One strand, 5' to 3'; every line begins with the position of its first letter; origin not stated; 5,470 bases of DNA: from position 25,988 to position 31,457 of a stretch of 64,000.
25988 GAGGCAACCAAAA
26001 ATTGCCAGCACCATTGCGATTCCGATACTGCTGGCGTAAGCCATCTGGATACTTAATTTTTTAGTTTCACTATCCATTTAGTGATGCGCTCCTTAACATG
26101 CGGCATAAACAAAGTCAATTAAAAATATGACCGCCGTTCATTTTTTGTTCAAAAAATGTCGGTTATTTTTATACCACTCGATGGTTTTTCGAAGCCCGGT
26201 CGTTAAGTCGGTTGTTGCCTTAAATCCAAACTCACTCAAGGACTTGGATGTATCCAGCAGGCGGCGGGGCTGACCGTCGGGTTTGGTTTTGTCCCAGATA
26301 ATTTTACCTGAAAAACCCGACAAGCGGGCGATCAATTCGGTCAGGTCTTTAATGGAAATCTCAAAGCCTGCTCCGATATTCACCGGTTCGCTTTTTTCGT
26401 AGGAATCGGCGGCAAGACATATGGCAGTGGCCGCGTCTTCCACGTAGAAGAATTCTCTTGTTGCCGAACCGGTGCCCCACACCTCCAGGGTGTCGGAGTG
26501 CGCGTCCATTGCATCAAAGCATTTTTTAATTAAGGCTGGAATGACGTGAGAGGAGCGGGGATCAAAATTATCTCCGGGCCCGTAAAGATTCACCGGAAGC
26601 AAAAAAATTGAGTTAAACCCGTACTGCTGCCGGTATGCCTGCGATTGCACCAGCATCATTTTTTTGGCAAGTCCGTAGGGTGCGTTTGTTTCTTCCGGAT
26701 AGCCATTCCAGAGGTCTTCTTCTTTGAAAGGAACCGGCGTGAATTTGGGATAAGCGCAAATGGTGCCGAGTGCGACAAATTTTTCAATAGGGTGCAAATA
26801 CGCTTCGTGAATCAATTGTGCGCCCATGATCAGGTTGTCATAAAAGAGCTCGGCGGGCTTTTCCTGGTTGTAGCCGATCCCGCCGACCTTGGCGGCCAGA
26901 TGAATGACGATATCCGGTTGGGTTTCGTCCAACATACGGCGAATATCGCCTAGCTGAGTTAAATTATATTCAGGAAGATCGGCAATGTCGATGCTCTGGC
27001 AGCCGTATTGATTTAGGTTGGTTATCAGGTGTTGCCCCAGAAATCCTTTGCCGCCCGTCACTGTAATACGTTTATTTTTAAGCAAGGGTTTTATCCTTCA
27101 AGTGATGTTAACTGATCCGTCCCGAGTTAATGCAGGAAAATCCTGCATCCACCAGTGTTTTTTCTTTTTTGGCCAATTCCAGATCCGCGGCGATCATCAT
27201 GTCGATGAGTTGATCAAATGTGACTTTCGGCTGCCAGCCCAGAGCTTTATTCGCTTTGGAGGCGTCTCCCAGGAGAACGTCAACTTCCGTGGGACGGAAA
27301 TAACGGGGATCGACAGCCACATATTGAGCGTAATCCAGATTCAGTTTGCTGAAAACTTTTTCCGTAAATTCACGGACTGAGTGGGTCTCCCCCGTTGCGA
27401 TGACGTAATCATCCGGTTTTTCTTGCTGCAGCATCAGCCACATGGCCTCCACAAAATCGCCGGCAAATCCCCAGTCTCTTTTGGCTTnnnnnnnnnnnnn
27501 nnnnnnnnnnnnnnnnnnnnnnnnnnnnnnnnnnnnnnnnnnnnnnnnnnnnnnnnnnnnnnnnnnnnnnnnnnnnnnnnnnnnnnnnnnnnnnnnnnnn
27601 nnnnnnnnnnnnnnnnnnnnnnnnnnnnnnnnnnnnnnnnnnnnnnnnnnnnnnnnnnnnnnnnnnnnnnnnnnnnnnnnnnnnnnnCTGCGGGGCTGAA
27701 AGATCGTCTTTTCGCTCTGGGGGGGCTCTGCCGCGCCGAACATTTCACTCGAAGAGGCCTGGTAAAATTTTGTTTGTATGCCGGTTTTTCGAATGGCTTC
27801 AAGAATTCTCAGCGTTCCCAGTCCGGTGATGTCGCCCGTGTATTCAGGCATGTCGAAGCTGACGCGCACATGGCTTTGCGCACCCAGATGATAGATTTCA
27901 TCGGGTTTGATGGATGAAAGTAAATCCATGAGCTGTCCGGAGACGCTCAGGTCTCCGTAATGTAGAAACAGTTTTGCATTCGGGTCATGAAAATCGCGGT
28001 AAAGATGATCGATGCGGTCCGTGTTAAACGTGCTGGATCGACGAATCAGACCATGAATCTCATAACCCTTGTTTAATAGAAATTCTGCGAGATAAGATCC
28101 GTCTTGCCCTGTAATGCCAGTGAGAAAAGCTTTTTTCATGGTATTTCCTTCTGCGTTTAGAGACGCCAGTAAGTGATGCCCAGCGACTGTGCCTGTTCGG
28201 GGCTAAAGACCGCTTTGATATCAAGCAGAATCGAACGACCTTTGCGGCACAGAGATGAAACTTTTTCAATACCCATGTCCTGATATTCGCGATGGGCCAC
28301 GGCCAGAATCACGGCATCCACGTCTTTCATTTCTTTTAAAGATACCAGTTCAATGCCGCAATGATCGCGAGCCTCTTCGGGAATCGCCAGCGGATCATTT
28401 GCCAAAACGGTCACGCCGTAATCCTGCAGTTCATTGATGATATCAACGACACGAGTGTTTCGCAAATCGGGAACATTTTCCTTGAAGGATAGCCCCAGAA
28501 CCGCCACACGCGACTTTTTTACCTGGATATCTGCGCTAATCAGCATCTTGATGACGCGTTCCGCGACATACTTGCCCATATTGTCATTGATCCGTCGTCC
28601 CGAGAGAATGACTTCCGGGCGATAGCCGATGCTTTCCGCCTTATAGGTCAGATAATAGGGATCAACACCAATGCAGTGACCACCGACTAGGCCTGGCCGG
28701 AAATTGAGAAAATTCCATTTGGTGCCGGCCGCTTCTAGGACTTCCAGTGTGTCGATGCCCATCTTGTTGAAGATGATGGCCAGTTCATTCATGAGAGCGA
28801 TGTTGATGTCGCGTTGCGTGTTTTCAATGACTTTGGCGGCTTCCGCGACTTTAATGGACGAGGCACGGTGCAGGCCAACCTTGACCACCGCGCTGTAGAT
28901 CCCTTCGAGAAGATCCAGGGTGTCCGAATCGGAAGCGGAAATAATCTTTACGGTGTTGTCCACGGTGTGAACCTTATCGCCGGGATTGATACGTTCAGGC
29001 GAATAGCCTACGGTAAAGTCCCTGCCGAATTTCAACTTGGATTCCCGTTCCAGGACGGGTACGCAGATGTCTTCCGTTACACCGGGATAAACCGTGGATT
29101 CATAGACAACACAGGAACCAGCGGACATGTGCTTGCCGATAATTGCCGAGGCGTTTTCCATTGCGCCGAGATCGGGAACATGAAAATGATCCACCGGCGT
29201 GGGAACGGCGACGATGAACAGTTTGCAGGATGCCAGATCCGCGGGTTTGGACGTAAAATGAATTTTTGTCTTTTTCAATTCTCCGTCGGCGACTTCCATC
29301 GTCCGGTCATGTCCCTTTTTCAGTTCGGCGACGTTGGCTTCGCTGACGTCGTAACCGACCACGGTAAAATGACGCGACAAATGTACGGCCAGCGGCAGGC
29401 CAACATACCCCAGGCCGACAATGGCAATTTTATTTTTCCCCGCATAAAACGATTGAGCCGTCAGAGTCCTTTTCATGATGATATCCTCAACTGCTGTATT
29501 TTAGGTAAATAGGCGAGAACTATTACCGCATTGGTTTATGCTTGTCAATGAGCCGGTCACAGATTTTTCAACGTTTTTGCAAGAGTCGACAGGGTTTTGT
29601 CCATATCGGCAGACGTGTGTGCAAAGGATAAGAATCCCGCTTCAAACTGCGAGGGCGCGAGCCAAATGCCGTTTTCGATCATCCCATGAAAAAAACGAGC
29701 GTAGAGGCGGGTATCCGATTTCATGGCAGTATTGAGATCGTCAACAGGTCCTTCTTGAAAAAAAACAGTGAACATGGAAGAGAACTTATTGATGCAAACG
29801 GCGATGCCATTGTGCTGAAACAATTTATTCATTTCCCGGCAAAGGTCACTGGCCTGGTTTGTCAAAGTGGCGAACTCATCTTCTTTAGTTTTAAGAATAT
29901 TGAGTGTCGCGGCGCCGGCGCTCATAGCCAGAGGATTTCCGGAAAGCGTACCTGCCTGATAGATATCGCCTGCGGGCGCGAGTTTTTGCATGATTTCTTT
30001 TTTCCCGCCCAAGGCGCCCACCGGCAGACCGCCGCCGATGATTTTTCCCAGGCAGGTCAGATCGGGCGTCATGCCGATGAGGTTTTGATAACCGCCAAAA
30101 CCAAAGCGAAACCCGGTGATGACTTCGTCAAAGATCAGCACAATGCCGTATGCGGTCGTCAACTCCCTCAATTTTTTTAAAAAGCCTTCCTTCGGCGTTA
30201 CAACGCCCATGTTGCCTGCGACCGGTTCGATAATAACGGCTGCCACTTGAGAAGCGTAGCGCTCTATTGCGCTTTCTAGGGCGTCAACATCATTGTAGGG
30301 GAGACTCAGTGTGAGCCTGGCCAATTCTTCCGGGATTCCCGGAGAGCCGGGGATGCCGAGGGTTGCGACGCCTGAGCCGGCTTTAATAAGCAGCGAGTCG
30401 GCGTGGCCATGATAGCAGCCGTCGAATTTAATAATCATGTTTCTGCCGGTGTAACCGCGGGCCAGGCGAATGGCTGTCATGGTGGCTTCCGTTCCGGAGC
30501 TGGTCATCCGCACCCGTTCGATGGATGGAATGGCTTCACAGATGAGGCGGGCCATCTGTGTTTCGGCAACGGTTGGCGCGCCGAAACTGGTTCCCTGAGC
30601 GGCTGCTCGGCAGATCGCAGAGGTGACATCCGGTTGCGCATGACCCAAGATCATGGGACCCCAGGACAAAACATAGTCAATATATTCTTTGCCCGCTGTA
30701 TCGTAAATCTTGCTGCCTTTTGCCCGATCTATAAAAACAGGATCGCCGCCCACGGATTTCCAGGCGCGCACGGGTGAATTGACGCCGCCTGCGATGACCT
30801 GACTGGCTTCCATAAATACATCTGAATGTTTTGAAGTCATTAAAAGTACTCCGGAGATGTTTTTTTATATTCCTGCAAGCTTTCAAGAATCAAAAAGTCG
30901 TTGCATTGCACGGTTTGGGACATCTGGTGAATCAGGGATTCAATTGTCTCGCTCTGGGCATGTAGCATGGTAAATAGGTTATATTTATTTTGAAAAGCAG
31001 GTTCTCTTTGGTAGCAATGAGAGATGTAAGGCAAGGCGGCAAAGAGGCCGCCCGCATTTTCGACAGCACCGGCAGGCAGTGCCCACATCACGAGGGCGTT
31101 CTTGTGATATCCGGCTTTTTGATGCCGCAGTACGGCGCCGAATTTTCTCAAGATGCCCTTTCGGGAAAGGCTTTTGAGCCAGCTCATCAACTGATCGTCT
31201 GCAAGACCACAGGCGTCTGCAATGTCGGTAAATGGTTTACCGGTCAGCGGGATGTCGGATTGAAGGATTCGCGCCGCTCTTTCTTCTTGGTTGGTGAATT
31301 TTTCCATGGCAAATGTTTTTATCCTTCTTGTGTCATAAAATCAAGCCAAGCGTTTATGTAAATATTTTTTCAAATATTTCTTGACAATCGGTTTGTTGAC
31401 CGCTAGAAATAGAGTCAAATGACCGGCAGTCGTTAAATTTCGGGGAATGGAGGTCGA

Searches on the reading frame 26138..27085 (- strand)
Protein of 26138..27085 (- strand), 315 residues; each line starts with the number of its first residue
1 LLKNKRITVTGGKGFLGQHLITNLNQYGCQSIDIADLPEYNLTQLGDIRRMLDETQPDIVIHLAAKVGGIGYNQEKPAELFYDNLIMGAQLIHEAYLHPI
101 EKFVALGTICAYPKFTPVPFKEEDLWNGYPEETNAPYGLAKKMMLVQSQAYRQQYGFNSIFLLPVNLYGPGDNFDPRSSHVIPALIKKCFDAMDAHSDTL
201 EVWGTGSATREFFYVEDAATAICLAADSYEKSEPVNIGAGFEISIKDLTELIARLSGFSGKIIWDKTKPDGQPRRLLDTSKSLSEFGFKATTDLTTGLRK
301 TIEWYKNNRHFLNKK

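Call 44: search_protein_families(library=pfam, proteins=[window:26138-27085:-], max_evalue=0.00001)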
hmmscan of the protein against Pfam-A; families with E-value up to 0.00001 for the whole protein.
window:26138-27085:- (315 aa): 5 families
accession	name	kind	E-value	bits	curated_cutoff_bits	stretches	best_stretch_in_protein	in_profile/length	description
PF01370.27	Epimerase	-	7.1e-53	179.9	20.9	1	7-238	1-240/240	NAD dependent epimerase/dehydratase family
PF16363.11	GDP_Man_Dehyd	-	4.5e-22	79.4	27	1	40-301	59-332/332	GDP-mannose 4,6 dehydratase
PF04321.23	RmlD_sub_bind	-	3.6e-07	30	27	1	6-65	2-60/287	RmlD substrate binding domain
PF02719.21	Polysacc_synt_2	-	1.2e-06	28.4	20.2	0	48-108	69-128/293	Polysaccharide biosynthesis protein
PF01073.25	3Beta_HSD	-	2.4e-06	27.3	22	0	9-229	2-232/280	3-beta hydroxysteroid dehydrogenase/isomerase family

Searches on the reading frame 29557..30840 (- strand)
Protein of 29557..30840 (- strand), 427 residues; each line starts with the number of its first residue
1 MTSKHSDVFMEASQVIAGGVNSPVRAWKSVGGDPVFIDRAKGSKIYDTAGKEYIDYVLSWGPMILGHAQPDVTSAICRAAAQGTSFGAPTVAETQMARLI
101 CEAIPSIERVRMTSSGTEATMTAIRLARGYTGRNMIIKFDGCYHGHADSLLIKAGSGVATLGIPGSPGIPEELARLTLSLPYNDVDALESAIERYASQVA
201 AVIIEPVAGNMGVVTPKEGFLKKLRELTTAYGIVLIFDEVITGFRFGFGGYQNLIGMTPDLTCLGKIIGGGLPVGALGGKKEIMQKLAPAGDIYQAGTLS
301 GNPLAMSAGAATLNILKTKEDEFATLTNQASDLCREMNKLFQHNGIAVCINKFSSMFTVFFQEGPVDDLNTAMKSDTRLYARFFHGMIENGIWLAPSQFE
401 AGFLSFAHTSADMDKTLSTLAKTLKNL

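Call 45: search_protein_families(library=pfam, proteins=[window:29557-30840:-], max_evalue=0.00001)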
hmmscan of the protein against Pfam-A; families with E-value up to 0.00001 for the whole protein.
window:29557-30840:- (427 aa): 2 families
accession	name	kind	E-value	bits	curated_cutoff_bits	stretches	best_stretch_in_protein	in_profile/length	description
PF00202.27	Aminotran_3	-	8.1e-70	236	30.5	1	34-337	8-326/403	Aminotransferase class-III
PF00155.27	Aminotran_1_2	-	7.3e-07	29.1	19.7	1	183-415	128-356/361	Aminotransferase class I and II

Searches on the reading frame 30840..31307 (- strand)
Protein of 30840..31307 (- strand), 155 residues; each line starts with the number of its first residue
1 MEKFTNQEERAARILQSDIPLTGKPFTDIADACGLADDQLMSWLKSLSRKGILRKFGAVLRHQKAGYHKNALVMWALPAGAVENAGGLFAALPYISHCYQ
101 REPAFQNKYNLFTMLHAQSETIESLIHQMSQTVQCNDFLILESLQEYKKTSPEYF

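Call 45: search_protein_families(library=pfam, proteins=[window:30840-31307:-], max_evalue=0.00001)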
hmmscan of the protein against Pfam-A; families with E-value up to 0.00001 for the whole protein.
window:30840-31307:- (155 aa): 2 families
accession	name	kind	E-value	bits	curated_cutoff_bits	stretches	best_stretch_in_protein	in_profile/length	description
PF17805.7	AsnC_trans_reg2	-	2.2e-23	82.6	27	1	64-148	1-86/86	AsnC-like ligand binding domain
PF22451.2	NirdL-like_HTH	-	2.6e-10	40.2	27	1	13-54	6-47/47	Siroheme decarboxylase NirDL-like HTH domain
